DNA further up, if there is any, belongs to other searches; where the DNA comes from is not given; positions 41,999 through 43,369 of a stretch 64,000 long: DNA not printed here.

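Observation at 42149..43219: WhiA paralog in accessory context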

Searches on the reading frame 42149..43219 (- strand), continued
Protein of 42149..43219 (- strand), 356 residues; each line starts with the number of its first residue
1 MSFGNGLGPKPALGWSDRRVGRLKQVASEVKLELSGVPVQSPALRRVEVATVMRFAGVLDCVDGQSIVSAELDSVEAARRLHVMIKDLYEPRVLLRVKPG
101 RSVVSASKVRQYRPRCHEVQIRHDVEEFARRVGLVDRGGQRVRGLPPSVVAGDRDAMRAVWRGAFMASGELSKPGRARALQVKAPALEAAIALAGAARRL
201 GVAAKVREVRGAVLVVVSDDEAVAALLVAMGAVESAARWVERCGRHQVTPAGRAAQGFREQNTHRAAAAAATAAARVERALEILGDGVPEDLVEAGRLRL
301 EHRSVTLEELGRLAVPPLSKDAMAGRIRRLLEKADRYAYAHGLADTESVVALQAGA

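Call 59: find_related_loci(query=window:42149-43144:-, collection=genome_contigs, flank=6000)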
Query window:42149-43144:- (331 aa) in genome_contigs; peptide patterns used: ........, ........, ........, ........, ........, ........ (x = any residue, [..] = any of these).
148 stretches matched a pattern; 14 encode a relative of the query (tblastn E <= 1e-3); 14 distinct loci.
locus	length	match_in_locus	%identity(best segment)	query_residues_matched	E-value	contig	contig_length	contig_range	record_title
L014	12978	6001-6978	73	3-328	1e-142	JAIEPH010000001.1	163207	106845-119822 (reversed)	MAG: Mycobacteriaceae bacterium isolate co.spades.DASTOOL.1kb_178 c_000000444987, whole genome shotgun sequence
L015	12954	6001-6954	47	1-326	4e-71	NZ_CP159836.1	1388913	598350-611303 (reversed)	Aquiluna sp. Uisw_065 chromosome, complete genome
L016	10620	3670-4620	46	1-325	3e-71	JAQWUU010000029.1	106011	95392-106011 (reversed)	MAG: Aquiluna sp. isolate cluster3_bin.112 k119_459032, whole genome shotgun sequence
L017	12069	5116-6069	46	1-326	2e-70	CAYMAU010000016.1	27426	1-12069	MAG TPA_asm: uncultured Aquiluna sp. isolate binchicken_co47_184 genome assembly, contig: NODE_1135_length_27426_cov_10.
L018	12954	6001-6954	46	1-326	3e-70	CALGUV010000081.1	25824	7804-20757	MAG TPA_asm: uncultured Microbacteriaceae bacterium isolate ERR2206766_bin.66_CONCOCT_v1.1_MAG genome assembly, contig:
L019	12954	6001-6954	46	1-326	3e-70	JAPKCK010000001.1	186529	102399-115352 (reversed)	MAG: Aquiluna sp. isolate ANT-62 NODE_2_length_186529_cov_13.889427, whole genome shotgun sequence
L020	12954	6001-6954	46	1-326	7e-70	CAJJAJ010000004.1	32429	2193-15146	MAG: uncultured Candidatus Aquiluna sp. isolate FRAM18_bin001 genome assembly, contig: FRAM17_bin001-4, whole genome sho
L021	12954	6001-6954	46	1-326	8e-70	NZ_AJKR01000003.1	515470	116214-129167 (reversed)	Candidatus Aquiluna sp. IMCC13023 C3_IMCC13023, whole genome shotgun sequence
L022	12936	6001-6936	44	4-323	2e-66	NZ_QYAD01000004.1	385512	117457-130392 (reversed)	Leucobacter chromiireducens subsp. chromiireducens strain L-1 Scaffold4, whole genome shotgun sequence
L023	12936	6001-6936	44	4-323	2e-66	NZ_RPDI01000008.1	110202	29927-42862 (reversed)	Leucobacter chromiireducens strain LYC-2 scaffold8, whole genome shotgun sequence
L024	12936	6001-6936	44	4-323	8e-66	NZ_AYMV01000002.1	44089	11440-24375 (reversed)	Leucobacter sp. PH1c Contig2, whole genome shotgun sequence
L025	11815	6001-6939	47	1-323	2e-65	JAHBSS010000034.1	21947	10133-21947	MAG: Cryobacterium sp. isolate ACE_ACT6 ACT6_34, whole genome shotgun sequence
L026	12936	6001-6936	43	4-323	5e-65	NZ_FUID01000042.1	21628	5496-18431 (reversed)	Leucobacter sp. 7(1), whole genome shotgun sequence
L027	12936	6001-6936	43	4-323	1e-64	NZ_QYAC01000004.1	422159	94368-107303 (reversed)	Leucobacter chromiireducens subsp. solipictus strain TAN 31504 Scaffold4, whole genome shotgun sequence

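Call 67: search_protein_families(library=ncbifam, proteins=[window:42149-43144:-, P0069, P0012, L003:8037-9047:+, L002:8028-9038:+, L005:5989-6927:+, L007:4929-5891:+])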
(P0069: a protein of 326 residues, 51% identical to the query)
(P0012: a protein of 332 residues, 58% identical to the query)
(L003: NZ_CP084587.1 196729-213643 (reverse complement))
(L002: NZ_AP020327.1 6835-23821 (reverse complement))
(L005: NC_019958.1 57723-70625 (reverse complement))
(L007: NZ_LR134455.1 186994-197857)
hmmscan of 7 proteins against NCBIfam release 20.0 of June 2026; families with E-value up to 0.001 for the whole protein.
window:42149-43144:- (331 aa): 1 family
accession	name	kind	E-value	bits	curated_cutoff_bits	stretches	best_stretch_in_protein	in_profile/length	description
TIGR00647.1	DNA_bind_WhiA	equivalog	3.2e-57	194.1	44.1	1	2-309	1-303/304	DNA-binding protein WhiA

P0069 (326 aa): 1 family
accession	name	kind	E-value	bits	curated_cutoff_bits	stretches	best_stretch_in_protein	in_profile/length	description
TIGR00647.1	DNA_bind_WhiA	equivalog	7.6e-107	357.1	44.1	1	2-303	1-304/304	DNA-binding protein WhiA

P0012 (332 aa): 1 family
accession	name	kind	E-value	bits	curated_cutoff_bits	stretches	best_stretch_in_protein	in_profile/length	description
TIGR00647.1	DNA_bind_WhiA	equivalog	4.7e-56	190.3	44.1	1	3-310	2-303/304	DNA-binding protein WhiA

L003:8037-9047:+ (336 aa): 1 family
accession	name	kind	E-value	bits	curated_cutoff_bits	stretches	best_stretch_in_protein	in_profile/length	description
TIGR00647.1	DNA_bind_WhiA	equivalog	7.7e-79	265.1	44.1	1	2-301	1-304/304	DNA-binding protein WhiA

L002:8028-9038:+ (336 aa): 1 family
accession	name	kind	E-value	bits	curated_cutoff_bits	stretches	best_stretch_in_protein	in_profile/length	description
TIGR00647.1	DNA_bind_WhiA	equivalog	2.2e-65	220.9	44.1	1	4-305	1-304/304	DNA-binding protein WhiA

L005:5989-6927:+ (312 aa): 1 family
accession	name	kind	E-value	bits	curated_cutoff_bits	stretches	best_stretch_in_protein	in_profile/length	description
TIGR00647.1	DNA_bind_WhiA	equivalog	2.8e-60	204.2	44.1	1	4-304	1-304/304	DNA-binding protein WhiA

L007:4929-5891:+ (320 aa): 1 family
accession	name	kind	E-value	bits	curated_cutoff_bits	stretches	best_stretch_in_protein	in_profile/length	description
TIGR00647.1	DNA_bind_WhiA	equivalog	1.8e-37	129.3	44.1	1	25-310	18-303/304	DNA-binding protein WhiA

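Call 68: search_protein_families(library=pfam, proteins=[P0069, P0012, L003:8037-9047:+, L007:4929-5891:+])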
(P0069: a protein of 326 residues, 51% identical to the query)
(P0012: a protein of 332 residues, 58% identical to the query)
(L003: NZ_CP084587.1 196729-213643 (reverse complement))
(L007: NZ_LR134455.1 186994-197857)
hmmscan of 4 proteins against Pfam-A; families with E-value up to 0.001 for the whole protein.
P0069 (326 aa): 3 families
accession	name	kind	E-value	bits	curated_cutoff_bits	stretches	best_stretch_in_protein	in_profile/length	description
PF14527.11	LAGLIDADG_WhiA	-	1.2e-26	93.1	23.2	1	125-216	2-93/93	WhiA LAGLIDADG-like domain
PF10298.14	WhiA_N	-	4.4e-24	84.8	23.4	1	18-102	2-86/86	WhiA N-terminal LAGLIDADG-like domain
PF02650.20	HTH_WhiA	-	3.7e-19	69.4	27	1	219-302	1-84/84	WhiA C-terminal HTH domain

P0012 (332 aa): 3 families
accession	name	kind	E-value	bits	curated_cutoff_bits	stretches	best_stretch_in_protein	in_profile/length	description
PF14527.11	LAGLIDADG_WhiA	-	5.6e-15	55.7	23.2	1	134-215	3-84/93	WhiA LAGLIDADG-like domain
PF02650.20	HTH_WhiA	-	6.6e-11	42.9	27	1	237-307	10-81/84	WhiA C-terminal HTH domain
PF10298.14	WhiA_N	-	1e-08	35.6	23.4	1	19-73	3-57/86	WhiA N-terminal LAGLIDADG-like domain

L003:8037-9047:+ (336 aa): 3 families
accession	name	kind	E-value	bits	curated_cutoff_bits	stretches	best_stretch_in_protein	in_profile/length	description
PF10298.14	WhiA_N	-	1.6e-18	67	23.4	1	18-102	2-86/86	WhiA N-terminal LAGLIDADG-like domain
PF14527.11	LAGLIDADG_WhiA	-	4.1e-17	62.5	23.2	1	125-215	2-93/93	WhiA LAGLIDADG-like domain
PF02650.20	HTH_WhiA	-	5.4e-16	59.2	27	1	220-298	3-82/84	WhiA C-terminal HTH domain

L007:4929-5891:+ (320 aa): 3 families
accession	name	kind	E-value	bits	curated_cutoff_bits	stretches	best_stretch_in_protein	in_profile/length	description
PF02650.20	HTH_WhiA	-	1.2e-14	54.9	27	1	230-310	3-84/84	WhiA C-terminal HTH domain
PF10298.14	WhiA_N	-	3.3e-05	24.3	23.4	1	27-102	5-84/86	WhiA N-terminal LAGLIDADG-like domain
PF14527.11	LAGLIDADG_WhiA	-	0.00051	20.6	23.2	0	127-220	2-88/93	WhiA LAGLIDADG-like domain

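Call 73: list_cluster_members(proteins=[P0001, P0003])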
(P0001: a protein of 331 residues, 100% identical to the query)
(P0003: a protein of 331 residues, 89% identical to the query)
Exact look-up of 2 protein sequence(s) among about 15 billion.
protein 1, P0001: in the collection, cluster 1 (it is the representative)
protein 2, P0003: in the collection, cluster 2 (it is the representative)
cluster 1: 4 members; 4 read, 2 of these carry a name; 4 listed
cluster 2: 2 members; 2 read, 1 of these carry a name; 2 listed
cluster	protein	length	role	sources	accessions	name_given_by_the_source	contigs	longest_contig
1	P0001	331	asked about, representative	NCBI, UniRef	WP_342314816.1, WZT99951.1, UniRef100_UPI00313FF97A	DNA-binding protein WhiA (plasmid) [Mycobacterium avium subsp. hominissuis] | DNA-binding protein WhiA n=1 Tax=Mycobacterium avium TaxID=1764 RepID=UPI00313FF97A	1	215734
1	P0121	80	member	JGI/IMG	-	cell division protein WhiA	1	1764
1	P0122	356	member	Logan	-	-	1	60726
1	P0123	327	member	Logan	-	-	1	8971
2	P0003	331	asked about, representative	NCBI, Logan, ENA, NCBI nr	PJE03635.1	MAG: DNA-binding protein WhiA [Mycobacterium sp.]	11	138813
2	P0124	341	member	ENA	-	-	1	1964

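Call 74: predict_structure(alignment_id=A1)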
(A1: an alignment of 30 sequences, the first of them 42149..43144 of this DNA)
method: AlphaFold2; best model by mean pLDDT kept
length: 331 residues; sequences in the alignment: 30
mean_pLDDT: 87.8   pTM: 0.65
mean pLDDT of the five models: 87.8, 87.7, 87.0, 86.6, 85.9
residues with pLDDT >= 90: 209; 70-90: 93; 50-70: 16; < 50: 13
segments of 3 or more residues with pLDDT < 50: 224-234
pLDDT, mean of each block of 10 residues (from residue 1): 95 93 95 89 93 95 85 80 77 91 90 85 86 97 92 91 95 94 91 94 97 89 48 54 83 94 92 92 91 93 96 93 70 42
secondary structure, 60 per line:
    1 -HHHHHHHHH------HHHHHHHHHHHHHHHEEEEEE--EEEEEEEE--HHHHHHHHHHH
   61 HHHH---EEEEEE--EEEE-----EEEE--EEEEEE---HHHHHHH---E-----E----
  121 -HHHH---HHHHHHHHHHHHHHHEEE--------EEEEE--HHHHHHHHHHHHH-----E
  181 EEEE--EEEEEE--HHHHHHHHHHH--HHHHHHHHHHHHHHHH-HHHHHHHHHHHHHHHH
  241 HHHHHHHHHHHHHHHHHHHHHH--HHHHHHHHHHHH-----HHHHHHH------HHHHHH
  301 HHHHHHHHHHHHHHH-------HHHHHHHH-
elements in order: H2-10 H17-31 E32-37 E40-47 H50-64 E68-73 E76-79 E85-88 E91-96 H100-106 H122-125 H129-143 E144-146 E155-159 H162-174 E180-184 E187-192 H195-205 H208-223 H225-262 H265-276 H282-288 H295-315 H323-330

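Call 76: fold_search(model_id=the predicted structure, library=pdb)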
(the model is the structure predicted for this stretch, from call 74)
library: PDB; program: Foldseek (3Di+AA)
matches with E <= 10: 593; with E <= 0.001: 21
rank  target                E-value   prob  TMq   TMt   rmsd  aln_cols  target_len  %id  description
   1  8dy9_I                7.5e-25  1.00  0.60  0.66  14.8       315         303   46  Streptomyces venezuelae RNAP unconstrained open promoter complex with WhiA and WhiB transcription factors (released 2023-03-01)
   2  8dy7_I                2.2e-17  1.00  0.57  0.88   4.1       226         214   42  Streptomyces venezuelae RNAP transcription open promoter complex with WhiA and WhiB transcription factors (released 2023-03-01)
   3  3hyi                  1.1e-13  1.00  0.48  0.55  18.1       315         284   21  Crystal structure of full-length DUF199/WhiA from Thermatoga maritima (released 2009-09-01)
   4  3hyj_D                1.9e-08  1.00  0.45  0.72   5.3       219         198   17  Crystal structure of the N-terminal LAGLIDADG domain of DUF199/WhiA (released 2009-09-01)
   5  3hyj_A                2.6e-07  1.00  0.43  0.73   4.5       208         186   18  Crystal structure of the N-terminal LAGLIDADG domain of DUF199/WhiA (released 2009-09-01)
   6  7qss                  3.4e-06  1.00  0.40  0.31   4.7       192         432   13  Crystal structure of homing endonuclease-associated TliVMA intein (C1A) (released 2022-03-30)
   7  7qsu                  4.8e-06  1.00  0.40  0.36   5.3       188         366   14  Crystal structure of homing endonuclease-associated TliVMA intein (C1A, d333-339) (released 2022-03-30)
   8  2vs7_G                6.3e-05  1.00  0.39  0.67   4.4       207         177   10  The crystal structure of I-DmoI in complex with DNA and Ca (released 2008-11-11)
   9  1ef0_A                1.6e-04  1.00  0.36  0.29   5.9       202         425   11  CRYSTAL STRUCTURE OF PI-SCEI MINIPRECURSOR (released 2000-06-07)
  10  4ut0_K                1.9e-04  1.00  0.38  0.65   4.4       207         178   11  THE CRYSTAL STRUCTURE OF I-DMOI IN COMPLEX WITH ITS TARGET DNA AT 10 DAYS INCUBATION IN 5MM MN (STATE 7) (released 2014-12-17)
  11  1r7m_A                1.9e-04  1.00  0.36  0.50   7.6       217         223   10  The homing endonuclease I-SceI bound to its DNA recognition region (released 2004-10-26)
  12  4unb_G                2.0e-04  1.00  0.38  0.65   3.7       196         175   11  THE CRYSTAL STRUCTURE OF I-DMOI IN COMPLEX WITH ITS TARGET DNA AT 6 DAYS INCUBATION IN 5MM MN (STATE 5) (released 2014-12-17)
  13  5akf_I                2.3e-04  1.00  0.37  0.65   4.5       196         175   10  THE CRYSTAL STRUCTURE OF I-DMOI Q42AK120M IN COMPLEX WITH ITS TARGET DNA NICKED IN THE CODING STRAND A AND IN THE PRES (released 2015-06-17)
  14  2dch                  2.3e-04  1.00  0.37  0.54   6.8       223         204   12  Crystal structure of archaeal intron-encoded homing endonuclease I-Tsp061I (released 2006-07-06)
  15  1vde_B                2.3e-04  1.00  0.36  0.29   6.2       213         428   13  PI-SCEI, A HOMING ENDONUCLEASE WITH PROTEIN SPLICING ACTIVITY (released 1998-04-08)
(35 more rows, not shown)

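Call 84: find_encoding_contigs(protein=P0069, flank=5000, max_places=1)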
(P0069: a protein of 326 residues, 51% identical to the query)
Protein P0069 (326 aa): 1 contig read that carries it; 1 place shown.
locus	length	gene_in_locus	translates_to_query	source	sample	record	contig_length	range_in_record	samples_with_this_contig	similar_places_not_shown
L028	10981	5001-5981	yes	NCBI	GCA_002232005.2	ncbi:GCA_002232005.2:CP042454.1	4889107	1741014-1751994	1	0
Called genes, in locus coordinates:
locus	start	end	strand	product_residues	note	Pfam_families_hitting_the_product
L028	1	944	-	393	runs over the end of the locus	PF08007:JmjC_2, PF13621:Cupin_8 (faint)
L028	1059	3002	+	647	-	PF01541:GIY-YIG, PF27096:UvrC_M, PF02151:UVR, PF22920:UvrC_RNaseH, PF08459:UvrC_RNaseH_dom, PF12826:HHH_2, PF14520:HHH_5, PF00633:HHH (weak)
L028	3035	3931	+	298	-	PF03668:RapZ-like_N, PF22740:PapZ_C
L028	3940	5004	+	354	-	PF01933:CofD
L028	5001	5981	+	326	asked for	PF10298:WhiA_N, PF14527:LAGLIDADG_WhiA, PF02650:HTH_WhiA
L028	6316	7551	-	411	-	PF00872:Transposase_mut, PF10551:MULE (weak)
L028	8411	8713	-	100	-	-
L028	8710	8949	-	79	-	-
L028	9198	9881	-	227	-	PF00589:Phage_integrase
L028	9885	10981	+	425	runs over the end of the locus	-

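Call 85: search_protein_families(library=padloc, proteins=[window:42149-43144:-], max_evalue=0.01)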
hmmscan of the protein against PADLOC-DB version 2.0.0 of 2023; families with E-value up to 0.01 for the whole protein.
window:42149-43144:- (331 aa): 0 families

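Call 86: search_protein_families(library=phrogs, proteins=[window:42149-43144:-], max_evalue=0.001)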
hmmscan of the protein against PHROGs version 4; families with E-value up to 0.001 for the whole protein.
window:42149-43144:- (331 aa): 0 families
